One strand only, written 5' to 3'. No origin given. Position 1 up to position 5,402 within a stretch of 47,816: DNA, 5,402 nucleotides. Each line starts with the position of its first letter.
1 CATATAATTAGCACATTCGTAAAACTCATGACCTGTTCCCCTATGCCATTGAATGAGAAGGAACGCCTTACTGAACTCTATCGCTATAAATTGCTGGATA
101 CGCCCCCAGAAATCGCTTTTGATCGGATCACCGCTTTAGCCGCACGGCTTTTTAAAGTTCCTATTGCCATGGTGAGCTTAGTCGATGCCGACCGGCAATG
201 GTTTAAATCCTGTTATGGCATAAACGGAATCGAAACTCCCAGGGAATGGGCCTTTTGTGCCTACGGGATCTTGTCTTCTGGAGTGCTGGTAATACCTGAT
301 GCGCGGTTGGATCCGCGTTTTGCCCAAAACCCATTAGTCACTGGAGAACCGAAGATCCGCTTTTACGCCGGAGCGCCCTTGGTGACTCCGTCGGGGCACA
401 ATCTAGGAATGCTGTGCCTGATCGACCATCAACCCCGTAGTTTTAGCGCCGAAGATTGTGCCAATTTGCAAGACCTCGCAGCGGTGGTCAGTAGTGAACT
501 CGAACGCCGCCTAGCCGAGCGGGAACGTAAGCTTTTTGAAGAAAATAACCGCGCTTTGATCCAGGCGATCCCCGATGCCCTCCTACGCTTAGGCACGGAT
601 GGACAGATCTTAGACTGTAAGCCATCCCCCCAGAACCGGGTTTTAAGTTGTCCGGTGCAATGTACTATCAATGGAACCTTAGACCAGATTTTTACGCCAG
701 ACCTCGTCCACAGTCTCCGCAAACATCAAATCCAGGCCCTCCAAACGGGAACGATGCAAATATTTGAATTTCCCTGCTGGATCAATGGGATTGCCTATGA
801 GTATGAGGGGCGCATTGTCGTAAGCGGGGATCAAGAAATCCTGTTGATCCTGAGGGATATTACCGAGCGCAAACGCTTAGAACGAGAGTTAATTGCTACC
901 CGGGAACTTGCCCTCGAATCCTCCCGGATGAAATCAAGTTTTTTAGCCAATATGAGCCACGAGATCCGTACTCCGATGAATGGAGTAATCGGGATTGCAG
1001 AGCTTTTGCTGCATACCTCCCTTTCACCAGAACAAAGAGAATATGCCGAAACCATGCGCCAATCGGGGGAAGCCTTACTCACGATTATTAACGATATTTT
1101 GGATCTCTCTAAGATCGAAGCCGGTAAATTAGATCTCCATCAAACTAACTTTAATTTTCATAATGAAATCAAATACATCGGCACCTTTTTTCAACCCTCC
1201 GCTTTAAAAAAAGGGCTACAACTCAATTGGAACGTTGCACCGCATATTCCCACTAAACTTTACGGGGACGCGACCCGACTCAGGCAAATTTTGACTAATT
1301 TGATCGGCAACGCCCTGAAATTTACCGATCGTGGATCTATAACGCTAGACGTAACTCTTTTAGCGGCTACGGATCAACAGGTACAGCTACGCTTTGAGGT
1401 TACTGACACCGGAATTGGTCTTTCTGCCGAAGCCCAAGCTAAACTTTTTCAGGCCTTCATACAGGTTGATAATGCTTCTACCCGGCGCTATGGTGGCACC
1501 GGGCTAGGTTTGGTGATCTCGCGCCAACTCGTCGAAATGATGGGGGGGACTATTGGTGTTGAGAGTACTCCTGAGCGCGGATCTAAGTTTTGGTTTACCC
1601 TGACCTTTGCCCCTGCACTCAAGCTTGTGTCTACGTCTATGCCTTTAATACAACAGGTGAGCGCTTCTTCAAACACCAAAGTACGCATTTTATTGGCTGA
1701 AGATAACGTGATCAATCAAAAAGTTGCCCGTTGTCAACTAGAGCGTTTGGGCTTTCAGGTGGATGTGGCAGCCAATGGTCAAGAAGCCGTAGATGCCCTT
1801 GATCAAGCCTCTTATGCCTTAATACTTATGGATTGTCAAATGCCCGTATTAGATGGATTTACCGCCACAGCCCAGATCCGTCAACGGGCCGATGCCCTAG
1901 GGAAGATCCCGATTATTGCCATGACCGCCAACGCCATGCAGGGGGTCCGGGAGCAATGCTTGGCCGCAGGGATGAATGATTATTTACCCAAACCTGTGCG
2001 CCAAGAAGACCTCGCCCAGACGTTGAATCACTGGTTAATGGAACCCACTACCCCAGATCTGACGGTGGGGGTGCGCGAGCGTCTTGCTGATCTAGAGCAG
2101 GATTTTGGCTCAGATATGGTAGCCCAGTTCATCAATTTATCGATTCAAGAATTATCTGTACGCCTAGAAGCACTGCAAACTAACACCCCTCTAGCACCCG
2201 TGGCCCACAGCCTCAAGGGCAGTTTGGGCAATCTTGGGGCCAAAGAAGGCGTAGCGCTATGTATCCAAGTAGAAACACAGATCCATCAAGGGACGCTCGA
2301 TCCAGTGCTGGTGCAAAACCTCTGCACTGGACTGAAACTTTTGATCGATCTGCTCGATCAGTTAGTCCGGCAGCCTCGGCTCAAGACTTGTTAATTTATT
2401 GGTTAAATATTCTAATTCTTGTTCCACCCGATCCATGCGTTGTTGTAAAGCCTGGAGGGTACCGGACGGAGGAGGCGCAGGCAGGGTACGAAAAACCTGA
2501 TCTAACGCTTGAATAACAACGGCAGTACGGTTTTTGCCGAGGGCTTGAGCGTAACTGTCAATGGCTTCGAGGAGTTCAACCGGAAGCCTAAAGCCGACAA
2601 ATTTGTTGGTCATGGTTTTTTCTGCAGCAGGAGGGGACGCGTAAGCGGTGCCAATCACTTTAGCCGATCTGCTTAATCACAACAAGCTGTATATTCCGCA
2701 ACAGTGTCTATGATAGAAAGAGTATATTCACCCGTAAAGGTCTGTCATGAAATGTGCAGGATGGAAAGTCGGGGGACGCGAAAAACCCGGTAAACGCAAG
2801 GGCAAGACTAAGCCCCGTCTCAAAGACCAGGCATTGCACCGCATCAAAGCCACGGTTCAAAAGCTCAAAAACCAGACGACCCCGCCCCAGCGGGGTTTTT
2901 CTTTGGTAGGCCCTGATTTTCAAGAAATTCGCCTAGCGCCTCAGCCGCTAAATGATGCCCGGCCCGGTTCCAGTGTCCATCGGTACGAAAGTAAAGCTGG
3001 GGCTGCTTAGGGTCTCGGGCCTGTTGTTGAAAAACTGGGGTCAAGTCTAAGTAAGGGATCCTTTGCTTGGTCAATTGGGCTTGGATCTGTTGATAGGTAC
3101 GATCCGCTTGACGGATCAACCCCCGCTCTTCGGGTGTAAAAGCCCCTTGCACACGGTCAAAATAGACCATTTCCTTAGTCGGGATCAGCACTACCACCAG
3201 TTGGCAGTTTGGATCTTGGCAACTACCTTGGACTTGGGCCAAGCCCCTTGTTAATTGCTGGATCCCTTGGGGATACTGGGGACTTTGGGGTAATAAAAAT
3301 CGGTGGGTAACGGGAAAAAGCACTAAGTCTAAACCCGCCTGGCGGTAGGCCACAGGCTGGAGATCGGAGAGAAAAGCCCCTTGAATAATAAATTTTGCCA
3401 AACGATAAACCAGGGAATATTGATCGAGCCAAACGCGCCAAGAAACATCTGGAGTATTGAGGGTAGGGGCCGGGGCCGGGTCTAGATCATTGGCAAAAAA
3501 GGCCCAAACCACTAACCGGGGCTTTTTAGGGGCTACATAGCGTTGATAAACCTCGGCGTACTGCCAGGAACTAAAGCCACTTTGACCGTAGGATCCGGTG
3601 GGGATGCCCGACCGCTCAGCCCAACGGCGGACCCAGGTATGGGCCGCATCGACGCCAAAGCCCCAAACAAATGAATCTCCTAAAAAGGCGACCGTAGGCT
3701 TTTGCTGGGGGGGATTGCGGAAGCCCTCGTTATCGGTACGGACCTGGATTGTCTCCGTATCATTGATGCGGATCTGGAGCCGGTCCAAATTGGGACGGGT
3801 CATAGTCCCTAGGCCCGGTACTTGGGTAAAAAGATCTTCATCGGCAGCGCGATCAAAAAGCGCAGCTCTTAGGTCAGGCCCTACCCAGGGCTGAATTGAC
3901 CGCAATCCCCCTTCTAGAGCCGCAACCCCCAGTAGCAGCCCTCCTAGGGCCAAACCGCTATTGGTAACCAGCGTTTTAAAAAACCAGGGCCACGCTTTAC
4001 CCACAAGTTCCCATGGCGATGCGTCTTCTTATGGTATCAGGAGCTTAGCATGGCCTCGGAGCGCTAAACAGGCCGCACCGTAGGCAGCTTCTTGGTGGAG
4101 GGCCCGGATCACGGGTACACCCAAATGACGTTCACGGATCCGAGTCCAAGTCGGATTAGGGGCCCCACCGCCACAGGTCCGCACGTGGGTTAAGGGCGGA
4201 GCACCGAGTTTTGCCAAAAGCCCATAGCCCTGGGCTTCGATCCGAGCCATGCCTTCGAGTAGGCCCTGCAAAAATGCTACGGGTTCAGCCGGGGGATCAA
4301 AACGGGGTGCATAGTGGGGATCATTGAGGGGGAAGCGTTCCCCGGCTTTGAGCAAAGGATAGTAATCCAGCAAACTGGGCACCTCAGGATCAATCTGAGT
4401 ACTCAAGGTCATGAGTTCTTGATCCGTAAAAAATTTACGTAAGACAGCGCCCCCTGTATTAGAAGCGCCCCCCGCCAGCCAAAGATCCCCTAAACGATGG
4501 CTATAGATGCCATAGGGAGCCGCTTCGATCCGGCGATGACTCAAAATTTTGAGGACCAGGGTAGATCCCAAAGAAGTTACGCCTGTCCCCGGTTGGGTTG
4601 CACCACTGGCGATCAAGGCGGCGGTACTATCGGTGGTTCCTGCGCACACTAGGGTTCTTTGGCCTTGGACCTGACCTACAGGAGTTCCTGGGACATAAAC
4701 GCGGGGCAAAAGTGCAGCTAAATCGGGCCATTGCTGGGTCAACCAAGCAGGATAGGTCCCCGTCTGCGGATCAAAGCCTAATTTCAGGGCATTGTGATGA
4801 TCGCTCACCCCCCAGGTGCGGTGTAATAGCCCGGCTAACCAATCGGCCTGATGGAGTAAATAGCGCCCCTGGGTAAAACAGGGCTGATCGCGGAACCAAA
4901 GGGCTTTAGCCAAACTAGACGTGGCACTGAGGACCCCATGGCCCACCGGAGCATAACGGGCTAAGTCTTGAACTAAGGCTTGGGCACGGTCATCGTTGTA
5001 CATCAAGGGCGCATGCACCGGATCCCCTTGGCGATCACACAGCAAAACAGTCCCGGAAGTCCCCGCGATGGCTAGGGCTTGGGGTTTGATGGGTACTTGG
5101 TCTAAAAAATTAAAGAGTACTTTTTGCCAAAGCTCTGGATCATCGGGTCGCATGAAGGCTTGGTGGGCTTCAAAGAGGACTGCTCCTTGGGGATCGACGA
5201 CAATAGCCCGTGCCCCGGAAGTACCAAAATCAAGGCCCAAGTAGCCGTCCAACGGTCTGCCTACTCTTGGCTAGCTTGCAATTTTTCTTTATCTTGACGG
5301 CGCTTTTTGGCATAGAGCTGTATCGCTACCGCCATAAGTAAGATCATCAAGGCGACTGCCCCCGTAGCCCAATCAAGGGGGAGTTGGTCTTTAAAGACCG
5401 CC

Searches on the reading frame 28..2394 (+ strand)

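Call 43: search_protein_families(library=pfam, proteins=[window:28-2394:+], max_evalue=0.00001)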
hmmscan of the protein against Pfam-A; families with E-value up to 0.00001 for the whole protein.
window:28-2394:+ (788 aa): 6 families
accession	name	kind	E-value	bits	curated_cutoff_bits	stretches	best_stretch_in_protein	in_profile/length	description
PF02518.31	HATPase_c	-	4.7e-29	101.5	26.4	1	413-527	1-109/111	Histidine kinase-, DNA gyrase B-, and HSP90-like ATPase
PF00072.30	Response_reg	-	3.9e-26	91.8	30.2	1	554-666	1-110/111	Response regulator receiver domain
PF00512.31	HisKA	-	6e-23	81.1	26.9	1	301-366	1-66/66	His Kinase A (phospho-acceptor) domain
PF01590.32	GAF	-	4.7e-17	63.2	22.4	1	28-157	3-132/133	GAF domain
PF13185.12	GAF_2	-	1.5e-07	32.1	28.6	1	26-156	3-133/136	GAF domain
PF01627.28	Hpt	-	2.2e-07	31.4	24.6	1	693-779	21-81/84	Hpt domain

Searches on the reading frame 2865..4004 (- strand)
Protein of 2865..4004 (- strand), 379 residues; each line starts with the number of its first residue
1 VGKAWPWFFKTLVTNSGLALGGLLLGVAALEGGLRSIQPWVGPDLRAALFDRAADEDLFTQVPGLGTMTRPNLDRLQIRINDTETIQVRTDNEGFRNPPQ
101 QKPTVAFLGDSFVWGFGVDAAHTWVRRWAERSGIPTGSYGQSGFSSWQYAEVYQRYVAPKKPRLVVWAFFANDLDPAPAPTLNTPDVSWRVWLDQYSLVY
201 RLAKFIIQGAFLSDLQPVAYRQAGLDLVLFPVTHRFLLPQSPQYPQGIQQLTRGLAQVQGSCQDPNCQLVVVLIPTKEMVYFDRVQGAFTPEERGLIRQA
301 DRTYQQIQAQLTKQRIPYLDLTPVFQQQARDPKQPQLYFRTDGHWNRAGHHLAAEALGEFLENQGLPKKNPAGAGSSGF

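Call 43: search_protein_families(library=pfam, proteins=[window:2865-4004:-], max_evalue=0.00001)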
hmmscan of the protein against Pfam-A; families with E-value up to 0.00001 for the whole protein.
window:2865-4004:- (379 aa): 3 families
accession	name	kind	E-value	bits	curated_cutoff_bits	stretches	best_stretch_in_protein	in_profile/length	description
PF16822.11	ALGX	-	1.1e-22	81.5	26.5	1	244-366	21-135/268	SGNH hydrolase-like domain, acetyltransferase AlgX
PF13472.12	Lipase_GDSL_2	-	9.4e-11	43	32.9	1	107-351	1-177/178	GDSL-like Lipase/Acylhydrolase family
PF00657.28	Lipase_GDSL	-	7.9e-08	33.1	23.6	0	244-357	103-208/208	GDSL-like Lipase/Acylhydrolase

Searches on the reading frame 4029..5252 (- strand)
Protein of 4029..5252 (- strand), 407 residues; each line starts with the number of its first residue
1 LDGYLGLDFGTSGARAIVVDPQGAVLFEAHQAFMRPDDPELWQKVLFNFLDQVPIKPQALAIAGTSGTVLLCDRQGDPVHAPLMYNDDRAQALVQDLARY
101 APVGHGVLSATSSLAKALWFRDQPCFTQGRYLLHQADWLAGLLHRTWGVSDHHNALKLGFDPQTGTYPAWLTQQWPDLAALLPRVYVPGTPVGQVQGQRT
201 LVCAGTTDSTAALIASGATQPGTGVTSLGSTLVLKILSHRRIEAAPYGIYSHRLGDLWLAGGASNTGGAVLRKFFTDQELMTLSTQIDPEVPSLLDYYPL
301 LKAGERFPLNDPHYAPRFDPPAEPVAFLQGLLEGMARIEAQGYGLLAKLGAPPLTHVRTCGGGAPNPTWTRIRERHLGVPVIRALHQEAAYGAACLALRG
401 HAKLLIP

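Call 43: search_protein_families(library=pfam, proteins=[window:4029-5252:-], max_evalue=0.00001)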
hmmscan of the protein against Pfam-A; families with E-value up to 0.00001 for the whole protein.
window:4029-5252:- (407 aa): 2 families
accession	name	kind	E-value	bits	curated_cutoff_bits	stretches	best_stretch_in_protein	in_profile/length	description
PF02782.22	FGGY_C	-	2.1e-09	37.9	27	1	243-399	23-196/198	FGGY family of carbohydrate kinases, C-terminal domain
PF00370.27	FGGY_N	-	4.4e-06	26.9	28.8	0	4-99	2-112/245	FGGY family of carbohydrate kinases, N-terminal domain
